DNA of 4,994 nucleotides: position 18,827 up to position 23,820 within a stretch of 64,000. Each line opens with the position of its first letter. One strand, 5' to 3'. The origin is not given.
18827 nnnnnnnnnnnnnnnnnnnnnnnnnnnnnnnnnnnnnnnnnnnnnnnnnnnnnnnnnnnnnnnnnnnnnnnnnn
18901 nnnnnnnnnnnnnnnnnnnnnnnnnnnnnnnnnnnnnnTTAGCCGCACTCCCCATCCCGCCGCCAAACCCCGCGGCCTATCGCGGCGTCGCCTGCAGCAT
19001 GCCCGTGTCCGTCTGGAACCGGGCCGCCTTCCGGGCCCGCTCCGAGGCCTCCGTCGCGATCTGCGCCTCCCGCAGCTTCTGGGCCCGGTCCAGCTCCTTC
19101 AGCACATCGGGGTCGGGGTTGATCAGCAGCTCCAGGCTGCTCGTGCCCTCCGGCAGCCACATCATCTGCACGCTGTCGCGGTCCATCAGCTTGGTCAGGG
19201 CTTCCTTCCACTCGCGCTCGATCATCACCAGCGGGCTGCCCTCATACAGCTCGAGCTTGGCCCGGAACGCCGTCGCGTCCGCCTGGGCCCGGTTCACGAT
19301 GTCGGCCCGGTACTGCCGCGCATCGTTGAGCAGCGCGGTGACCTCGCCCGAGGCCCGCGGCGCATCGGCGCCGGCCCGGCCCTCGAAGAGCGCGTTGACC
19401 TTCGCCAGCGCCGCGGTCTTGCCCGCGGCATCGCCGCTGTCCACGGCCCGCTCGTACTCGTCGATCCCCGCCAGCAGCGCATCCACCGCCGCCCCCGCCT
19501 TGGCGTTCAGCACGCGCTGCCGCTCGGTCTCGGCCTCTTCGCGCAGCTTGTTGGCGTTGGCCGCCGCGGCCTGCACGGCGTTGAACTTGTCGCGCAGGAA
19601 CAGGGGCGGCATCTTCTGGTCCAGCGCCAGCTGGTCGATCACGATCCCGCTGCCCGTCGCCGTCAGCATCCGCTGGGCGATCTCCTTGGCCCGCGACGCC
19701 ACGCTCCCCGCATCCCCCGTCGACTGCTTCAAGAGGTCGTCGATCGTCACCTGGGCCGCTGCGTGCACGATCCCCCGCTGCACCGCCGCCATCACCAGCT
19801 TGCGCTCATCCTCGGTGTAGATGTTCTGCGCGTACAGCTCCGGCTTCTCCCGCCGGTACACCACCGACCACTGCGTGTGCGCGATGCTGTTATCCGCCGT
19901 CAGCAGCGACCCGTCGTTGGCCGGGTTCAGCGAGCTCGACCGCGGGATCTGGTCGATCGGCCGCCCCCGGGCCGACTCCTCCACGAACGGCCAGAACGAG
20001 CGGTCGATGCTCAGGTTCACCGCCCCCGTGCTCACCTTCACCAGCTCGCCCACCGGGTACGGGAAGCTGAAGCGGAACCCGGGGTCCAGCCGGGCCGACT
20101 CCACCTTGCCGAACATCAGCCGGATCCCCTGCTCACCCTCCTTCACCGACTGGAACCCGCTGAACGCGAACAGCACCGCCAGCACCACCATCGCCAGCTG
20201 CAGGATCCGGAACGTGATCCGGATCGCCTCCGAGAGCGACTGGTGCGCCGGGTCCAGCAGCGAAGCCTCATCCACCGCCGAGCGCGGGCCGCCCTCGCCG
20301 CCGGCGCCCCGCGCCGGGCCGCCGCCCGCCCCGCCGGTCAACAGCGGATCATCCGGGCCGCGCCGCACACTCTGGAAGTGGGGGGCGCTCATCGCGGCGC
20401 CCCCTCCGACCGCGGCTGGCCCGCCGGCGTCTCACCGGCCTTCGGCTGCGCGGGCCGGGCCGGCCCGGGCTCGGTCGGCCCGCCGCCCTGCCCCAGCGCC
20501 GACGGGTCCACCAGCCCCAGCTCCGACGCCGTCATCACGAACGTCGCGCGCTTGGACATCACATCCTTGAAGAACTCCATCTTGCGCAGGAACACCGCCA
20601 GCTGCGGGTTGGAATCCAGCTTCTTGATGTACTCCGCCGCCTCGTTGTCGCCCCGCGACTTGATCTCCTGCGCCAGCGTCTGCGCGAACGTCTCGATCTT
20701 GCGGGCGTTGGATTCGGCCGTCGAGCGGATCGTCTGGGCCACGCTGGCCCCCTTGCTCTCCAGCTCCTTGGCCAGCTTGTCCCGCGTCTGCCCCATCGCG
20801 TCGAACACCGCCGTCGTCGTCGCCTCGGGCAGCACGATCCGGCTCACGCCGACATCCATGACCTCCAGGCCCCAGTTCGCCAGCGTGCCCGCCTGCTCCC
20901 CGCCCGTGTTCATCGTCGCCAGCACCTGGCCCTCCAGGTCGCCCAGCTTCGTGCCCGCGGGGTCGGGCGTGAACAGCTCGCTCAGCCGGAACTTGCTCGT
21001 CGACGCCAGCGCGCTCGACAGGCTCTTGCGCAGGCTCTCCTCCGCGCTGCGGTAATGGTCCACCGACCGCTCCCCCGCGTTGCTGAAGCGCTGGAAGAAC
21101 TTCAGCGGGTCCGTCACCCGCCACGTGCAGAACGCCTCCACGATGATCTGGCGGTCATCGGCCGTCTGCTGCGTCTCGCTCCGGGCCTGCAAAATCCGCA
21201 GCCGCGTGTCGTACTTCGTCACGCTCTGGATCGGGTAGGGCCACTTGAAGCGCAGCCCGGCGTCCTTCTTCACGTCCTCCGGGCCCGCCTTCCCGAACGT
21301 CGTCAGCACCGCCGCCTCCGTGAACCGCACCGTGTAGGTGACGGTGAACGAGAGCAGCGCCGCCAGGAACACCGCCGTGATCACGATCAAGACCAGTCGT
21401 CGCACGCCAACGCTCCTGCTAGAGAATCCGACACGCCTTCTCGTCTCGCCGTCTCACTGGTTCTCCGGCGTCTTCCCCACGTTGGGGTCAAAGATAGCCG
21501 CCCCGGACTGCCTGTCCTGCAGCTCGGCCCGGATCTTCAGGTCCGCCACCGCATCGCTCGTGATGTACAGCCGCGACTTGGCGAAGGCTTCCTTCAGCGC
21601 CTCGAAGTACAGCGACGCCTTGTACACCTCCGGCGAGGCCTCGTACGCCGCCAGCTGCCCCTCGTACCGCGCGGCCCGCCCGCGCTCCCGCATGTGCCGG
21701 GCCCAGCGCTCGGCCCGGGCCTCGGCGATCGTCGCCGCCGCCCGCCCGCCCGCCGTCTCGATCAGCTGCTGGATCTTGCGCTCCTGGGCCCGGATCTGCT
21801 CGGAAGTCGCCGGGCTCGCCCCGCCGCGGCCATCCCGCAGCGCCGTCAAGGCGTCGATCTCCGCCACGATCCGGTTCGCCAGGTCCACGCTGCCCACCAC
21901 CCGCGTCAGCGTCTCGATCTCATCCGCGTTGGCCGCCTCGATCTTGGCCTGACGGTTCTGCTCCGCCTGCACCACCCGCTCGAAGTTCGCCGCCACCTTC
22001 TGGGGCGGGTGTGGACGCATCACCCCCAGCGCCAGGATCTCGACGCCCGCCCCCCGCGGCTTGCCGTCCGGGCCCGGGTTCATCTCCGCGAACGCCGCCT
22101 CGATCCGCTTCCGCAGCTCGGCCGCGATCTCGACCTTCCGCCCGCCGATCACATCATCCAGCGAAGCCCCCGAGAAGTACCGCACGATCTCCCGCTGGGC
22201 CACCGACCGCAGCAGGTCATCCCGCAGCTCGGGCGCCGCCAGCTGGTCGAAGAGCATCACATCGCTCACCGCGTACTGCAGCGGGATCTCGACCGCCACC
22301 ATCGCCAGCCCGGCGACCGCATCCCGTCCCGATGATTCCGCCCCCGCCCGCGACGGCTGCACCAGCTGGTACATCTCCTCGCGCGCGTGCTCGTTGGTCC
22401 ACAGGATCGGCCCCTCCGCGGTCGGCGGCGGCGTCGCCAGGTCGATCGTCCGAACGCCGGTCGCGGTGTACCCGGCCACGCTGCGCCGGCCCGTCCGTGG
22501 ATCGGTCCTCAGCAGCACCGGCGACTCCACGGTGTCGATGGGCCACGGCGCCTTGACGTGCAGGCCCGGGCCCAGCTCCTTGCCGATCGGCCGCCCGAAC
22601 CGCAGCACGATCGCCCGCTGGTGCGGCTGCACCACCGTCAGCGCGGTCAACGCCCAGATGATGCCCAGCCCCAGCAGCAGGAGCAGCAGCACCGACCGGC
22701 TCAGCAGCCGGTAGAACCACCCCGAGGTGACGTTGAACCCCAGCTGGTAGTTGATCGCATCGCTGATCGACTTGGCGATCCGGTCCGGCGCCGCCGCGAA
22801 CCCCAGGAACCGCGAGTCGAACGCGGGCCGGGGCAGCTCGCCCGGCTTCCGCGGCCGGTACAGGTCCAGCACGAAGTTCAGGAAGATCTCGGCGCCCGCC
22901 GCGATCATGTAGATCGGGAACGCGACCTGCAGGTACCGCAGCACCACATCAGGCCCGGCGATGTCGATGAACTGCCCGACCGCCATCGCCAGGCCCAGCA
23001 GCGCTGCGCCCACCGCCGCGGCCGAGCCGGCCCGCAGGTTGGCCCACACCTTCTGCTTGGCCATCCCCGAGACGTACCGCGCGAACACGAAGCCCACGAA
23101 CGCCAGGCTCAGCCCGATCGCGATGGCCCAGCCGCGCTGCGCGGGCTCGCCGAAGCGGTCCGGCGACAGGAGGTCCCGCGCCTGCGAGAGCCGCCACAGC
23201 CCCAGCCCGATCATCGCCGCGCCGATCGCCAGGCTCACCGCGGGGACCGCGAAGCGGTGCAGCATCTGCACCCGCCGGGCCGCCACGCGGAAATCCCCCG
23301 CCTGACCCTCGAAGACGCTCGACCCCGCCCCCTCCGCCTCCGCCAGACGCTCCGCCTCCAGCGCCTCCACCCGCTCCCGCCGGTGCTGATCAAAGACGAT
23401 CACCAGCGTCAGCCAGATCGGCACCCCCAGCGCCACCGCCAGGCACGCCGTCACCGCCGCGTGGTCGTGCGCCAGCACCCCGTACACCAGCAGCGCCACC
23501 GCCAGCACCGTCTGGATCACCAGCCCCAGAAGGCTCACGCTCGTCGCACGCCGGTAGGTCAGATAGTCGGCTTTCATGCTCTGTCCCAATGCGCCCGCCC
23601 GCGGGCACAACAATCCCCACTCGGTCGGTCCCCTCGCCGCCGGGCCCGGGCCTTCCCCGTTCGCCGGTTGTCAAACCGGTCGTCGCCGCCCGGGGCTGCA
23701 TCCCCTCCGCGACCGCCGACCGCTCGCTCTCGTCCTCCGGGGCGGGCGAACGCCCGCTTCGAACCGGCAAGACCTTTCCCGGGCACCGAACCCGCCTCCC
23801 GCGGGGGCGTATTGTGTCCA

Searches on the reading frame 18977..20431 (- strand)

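Call 53: search_protein_families(library=pfam, proteins=[window:18977-20431:-], max_evalue=0.001)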
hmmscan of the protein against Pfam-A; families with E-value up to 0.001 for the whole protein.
window:18977-20431:- (484 aa): 1 family
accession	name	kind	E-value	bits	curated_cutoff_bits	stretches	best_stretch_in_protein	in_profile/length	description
PF01145.31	Band_7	-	1.7e-12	48.2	23.6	1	95-303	2-175/176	SPFH domain / Band 7 family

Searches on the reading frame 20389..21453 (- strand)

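Call 53: search_protein_families(library=pfam, proteins=[window:20389-21453:-], max_evalue=0.001)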
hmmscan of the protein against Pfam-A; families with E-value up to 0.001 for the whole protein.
window:20389-21453:- (354 aa): 1 family
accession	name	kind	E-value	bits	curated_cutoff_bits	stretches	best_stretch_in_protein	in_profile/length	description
PF01145.31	Band_7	-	8.9e-21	75.2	23.6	1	42-232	3-171/176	SPFH domain / Band 7 family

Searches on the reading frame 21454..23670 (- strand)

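Call 11: search_protein_families(library=pfam, proteins=[window:21454-23670:-], max_evalue=0.01)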
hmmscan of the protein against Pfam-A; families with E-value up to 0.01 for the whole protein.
window:21454-23670:- (738 aa): 1 family
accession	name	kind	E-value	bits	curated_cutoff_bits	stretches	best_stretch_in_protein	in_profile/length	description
PF01145.31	Band_7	-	2.7e-15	57.3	23.6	1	346-583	2-175/176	SPFH domain / Band 7 family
